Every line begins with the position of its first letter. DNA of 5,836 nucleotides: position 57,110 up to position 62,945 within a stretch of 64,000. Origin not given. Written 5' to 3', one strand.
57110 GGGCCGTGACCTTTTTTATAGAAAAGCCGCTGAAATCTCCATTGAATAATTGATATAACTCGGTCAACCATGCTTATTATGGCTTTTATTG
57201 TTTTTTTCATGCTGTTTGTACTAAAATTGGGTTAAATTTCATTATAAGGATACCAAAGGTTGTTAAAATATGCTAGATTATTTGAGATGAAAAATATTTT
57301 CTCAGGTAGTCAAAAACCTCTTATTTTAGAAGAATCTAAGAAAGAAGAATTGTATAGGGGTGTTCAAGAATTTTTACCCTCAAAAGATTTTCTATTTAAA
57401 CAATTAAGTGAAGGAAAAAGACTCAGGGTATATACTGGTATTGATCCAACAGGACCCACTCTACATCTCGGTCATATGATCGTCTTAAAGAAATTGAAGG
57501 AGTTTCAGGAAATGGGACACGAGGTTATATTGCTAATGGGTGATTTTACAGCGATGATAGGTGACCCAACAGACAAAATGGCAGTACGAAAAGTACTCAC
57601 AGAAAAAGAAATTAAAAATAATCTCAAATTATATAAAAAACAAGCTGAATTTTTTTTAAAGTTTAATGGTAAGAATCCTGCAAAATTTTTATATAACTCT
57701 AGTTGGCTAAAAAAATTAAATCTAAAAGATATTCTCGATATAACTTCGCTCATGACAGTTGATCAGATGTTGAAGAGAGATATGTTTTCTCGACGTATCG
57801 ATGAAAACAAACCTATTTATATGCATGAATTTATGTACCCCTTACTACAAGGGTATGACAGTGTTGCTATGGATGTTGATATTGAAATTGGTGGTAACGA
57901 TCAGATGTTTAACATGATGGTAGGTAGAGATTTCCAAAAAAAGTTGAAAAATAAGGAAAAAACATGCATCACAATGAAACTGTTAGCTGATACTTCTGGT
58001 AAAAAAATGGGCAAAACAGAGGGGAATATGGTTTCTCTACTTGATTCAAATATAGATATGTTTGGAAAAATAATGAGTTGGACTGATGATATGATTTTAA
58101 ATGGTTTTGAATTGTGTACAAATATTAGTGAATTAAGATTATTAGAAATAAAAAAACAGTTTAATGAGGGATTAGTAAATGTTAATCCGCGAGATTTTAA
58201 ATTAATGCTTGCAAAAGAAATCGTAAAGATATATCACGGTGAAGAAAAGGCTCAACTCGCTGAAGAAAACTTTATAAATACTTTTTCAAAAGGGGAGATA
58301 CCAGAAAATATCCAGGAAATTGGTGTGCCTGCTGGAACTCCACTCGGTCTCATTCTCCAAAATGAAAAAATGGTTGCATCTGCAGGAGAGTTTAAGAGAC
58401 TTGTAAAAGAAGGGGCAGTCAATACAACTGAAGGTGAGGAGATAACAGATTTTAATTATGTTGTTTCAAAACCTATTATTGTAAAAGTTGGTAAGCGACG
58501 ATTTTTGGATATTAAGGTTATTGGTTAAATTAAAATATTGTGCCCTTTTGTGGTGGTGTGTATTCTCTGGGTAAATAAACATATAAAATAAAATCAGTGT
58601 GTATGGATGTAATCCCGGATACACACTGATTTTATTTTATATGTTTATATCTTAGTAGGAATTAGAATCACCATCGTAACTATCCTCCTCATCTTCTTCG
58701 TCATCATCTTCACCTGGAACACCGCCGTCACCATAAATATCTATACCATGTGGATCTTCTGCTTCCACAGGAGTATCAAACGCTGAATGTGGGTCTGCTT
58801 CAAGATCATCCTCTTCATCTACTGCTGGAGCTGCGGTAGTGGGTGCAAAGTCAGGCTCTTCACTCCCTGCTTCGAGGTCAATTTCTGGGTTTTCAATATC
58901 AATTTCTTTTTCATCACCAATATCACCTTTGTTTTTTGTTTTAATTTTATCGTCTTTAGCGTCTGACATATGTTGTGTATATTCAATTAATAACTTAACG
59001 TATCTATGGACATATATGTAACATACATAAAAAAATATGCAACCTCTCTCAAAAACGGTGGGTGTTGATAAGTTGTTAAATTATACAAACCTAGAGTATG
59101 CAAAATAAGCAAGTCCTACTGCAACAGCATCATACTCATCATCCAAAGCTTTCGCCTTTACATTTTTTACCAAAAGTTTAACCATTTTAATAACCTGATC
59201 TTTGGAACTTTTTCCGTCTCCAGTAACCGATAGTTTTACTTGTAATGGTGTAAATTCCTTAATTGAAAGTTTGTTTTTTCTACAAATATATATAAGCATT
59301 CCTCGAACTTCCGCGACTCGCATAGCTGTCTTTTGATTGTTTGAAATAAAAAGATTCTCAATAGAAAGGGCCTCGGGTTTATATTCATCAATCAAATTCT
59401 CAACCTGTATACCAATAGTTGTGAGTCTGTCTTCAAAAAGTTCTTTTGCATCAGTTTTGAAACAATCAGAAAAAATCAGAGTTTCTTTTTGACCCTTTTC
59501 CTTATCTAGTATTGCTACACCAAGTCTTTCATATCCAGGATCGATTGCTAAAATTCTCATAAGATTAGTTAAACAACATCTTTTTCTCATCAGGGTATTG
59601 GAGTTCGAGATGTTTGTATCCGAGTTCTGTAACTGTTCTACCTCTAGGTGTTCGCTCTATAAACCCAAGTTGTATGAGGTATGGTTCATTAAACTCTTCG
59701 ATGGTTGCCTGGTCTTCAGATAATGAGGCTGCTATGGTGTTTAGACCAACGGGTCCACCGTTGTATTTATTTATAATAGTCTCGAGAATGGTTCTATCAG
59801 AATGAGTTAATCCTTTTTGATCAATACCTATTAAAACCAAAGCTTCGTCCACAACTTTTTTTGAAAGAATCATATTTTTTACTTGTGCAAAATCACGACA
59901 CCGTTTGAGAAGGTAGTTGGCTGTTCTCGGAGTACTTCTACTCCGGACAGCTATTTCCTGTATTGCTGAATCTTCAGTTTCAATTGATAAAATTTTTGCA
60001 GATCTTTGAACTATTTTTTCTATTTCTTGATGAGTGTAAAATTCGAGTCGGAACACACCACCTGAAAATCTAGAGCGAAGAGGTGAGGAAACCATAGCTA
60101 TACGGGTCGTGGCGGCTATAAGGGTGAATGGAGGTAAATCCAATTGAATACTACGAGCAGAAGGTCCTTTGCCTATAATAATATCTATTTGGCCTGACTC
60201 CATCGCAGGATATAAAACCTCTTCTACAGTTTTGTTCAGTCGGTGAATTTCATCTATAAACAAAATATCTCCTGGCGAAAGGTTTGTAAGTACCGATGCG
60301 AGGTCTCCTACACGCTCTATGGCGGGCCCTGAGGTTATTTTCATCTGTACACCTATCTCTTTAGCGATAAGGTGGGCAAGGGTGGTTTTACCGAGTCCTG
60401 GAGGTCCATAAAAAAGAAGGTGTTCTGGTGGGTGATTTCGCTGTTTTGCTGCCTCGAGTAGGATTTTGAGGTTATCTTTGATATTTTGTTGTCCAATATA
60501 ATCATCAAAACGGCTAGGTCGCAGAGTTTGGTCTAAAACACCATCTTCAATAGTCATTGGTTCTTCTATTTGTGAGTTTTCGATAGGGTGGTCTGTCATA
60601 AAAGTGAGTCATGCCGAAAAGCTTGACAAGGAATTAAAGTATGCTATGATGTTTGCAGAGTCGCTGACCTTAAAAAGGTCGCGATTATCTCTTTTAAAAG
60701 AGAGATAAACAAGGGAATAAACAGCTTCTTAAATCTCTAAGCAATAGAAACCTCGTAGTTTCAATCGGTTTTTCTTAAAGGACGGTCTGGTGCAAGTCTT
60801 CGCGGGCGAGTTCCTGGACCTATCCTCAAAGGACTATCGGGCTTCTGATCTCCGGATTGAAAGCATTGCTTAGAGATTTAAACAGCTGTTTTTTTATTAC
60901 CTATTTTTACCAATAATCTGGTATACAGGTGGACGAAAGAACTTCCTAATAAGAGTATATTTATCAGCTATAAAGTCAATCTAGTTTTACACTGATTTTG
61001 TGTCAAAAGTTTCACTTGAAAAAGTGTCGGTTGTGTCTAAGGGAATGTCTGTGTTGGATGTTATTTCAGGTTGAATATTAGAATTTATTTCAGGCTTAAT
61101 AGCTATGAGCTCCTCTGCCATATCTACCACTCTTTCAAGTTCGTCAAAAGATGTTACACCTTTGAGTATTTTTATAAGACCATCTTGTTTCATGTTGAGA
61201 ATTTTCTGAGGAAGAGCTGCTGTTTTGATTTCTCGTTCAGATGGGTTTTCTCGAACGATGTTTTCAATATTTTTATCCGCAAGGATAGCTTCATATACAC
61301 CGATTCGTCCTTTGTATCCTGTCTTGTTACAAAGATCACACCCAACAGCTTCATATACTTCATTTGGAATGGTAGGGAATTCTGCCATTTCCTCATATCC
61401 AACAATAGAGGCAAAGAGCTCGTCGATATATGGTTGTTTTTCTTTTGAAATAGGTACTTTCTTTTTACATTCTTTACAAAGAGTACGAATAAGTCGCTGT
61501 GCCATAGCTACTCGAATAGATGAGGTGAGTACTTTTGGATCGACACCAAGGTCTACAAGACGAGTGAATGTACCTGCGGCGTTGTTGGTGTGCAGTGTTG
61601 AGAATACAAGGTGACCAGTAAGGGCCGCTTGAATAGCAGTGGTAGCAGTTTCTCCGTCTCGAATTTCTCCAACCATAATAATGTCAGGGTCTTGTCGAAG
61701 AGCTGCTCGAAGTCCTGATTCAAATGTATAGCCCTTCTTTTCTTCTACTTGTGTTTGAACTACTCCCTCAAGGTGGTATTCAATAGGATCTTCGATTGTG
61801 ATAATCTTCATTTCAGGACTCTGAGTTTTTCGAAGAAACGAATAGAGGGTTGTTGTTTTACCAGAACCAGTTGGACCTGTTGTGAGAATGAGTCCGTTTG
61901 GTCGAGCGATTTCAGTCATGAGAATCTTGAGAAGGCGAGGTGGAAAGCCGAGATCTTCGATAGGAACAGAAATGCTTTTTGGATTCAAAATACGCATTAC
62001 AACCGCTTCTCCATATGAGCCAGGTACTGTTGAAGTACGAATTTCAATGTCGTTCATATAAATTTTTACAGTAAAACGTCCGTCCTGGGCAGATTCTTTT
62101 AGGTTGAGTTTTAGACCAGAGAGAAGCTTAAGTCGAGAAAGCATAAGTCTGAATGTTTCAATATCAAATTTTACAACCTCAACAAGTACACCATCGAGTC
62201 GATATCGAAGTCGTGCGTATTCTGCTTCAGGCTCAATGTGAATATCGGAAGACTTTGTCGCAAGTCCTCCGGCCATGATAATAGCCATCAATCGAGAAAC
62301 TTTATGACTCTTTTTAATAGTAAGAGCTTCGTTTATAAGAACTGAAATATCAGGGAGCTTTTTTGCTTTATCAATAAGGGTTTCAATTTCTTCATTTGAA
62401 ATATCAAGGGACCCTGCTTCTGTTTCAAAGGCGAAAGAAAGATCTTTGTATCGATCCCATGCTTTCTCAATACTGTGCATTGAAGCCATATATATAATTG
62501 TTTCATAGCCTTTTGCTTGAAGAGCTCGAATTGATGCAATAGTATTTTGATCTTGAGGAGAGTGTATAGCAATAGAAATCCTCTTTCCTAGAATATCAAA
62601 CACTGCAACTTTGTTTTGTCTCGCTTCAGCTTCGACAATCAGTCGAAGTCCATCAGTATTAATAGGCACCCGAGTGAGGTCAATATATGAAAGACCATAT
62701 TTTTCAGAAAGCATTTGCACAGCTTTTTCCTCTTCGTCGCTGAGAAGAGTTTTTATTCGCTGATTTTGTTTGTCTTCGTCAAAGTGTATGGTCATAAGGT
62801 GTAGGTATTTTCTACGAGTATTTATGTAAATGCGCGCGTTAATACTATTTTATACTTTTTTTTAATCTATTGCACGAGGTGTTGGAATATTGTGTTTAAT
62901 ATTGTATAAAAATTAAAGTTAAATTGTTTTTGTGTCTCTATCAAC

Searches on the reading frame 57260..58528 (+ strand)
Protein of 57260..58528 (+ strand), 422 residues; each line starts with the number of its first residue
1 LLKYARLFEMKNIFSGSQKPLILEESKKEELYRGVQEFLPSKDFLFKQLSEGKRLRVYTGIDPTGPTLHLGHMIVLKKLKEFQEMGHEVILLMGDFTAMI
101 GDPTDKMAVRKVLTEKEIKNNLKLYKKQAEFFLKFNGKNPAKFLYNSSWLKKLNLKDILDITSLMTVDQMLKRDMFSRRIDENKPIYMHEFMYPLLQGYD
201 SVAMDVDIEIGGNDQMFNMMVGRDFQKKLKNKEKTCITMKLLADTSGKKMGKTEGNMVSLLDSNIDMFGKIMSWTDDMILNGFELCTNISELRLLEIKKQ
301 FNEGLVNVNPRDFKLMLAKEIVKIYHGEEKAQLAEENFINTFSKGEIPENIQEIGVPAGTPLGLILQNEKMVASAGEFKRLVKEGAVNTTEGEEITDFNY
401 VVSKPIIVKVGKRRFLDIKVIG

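Call 83: search_protein_families(library=pfam, proteins=[window:57260-58528:+], max_evalue=0.00001)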
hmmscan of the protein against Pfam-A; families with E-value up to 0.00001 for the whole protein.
window:57260-58528:+ (422 aa): 1 family
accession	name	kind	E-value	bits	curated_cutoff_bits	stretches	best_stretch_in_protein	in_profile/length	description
PF00579.31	tRNA-synt_1b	-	8.7e-72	242.3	21.1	1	52-342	3-291/292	tRNA synthetases class I (W and Y)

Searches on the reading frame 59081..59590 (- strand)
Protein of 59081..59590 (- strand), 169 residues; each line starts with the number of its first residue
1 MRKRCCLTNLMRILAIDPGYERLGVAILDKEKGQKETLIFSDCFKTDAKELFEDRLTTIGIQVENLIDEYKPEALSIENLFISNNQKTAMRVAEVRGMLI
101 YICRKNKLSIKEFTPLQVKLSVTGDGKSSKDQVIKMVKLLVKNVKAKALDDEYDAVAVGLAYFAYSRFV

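Call 83: search_protein_families(library=pfam, proteins=[window:59081-59590:-], max_evalue=0.00001)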
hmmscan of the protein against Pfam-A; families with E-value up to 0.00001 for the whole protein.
window:59081-59590:- (169 aa): 1 family
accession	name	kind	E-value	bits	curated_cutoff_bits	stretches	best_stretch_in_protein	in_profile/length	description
PF02075.23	RuvC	-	6.8e-32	110.8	22.2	1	13-160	1-146/148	Crossover junction endodeoxyribonuclease RuvC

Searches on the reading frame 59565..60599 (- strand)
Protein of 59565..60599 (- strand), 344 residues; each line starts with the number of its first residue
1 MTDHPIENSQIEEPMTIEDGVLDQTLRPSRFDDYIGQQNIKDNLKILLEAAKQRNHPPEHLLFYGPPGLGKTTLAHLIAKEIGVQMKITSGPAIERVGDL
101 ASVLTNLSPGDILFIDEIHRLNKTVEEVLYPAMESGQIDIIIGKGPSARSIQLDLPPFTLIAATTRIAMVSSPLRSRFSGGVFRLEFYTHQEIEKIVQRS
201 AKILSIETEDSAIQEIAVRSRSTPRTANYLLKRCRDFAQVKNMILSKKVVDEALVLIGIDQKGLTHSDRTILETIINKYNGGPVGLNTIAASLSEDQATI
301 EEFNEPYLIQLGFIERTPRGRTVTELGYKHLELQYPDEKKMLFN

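Call 83: search_protein_families(library=pfam, proteins=[window:59565-60599:-], max_evalue=0.00001)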
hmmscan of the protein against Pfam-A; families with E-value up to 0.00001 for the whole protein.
window:59565-60599:- (344 aa): 7 families
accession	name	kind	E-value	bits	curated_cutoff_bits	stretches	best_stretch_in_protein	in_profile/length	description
PF05496.18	RuvB_N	-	2e-73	245.8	27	1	26-179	1-154/159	Holliday junction DNA helicase RuvB P-loop domain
PF05491.19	RuvB_C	-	3e-26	91.6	24.7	1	262-332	2-72/72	RuvB C-terminal winged helix domain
PF17864.7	AAA_lid_4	-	7.1e-23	80.6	27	1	188-260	1-74/74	RuvB AAA lid domain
PF00004.35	AAA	-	4.8e-21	76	21.2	1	61-179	1-124/131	ATPase family associated with various cellular activities (AAA)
PF07728.20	AAA_5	-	2.2e-09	37.9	22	1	60-178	1-139/139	AAA domain (dynein-related subfamily)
PF01078.27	Mg_chelatase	-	1.9e-06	27.9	20.3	0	33-79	4-43/207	Magnesium chelatase, subunit ChlI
PF06068.19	TIP49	-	2.3e-06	27.5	23.8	0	26-89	17-81/347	TIP49 P-loop domain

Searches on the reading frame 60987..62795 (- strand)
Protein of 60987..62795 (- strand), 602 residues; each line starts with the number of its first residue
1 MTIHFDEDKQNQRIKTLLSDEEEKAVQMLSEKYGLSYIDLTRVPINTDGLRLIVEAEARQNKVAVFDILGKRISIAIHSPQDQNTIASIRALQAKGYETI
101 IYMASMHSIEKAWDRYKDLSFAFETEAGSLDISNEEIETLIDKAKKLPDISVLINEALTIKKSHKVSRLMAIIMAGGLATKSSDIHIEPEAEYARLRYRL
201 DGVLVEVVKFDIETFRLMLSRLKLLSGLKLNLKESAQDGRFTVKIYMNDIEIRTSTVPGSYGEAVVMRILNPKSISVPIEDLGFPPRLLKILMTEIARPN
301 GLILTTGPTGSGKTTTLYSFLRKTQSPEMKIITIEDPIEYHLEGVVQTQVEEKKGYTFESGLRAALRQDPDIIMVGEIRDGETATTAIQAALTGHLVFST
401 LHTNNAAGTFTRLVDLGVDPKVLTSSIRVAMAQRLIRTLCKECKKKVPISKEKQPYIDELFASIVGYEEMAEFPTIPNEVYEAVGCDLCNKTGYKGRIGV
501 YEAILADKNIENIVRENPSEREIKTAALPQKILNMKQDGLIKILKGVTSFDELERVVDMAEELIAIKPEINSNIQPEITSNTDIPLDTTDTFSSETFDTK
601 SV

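Call 83: search_protein_families(library=pfam, proteins=[window:60987-62795:-], max_evalue=0.00001)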
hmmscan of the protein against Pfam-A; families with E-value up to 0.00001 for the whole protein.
window:60987-62795:- (602 aa): 2 families
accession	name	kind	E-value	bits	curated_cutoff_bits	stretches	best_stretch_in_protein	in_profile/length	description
PF00437.27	T2SSE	-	3.3e-117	391.7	24.9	1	162-555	4-370/370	Type II/IV secretion system protein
PF05157.20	MshEN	-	6.8e-08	32.8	23.1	1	33-118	1-85/90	MshEN domain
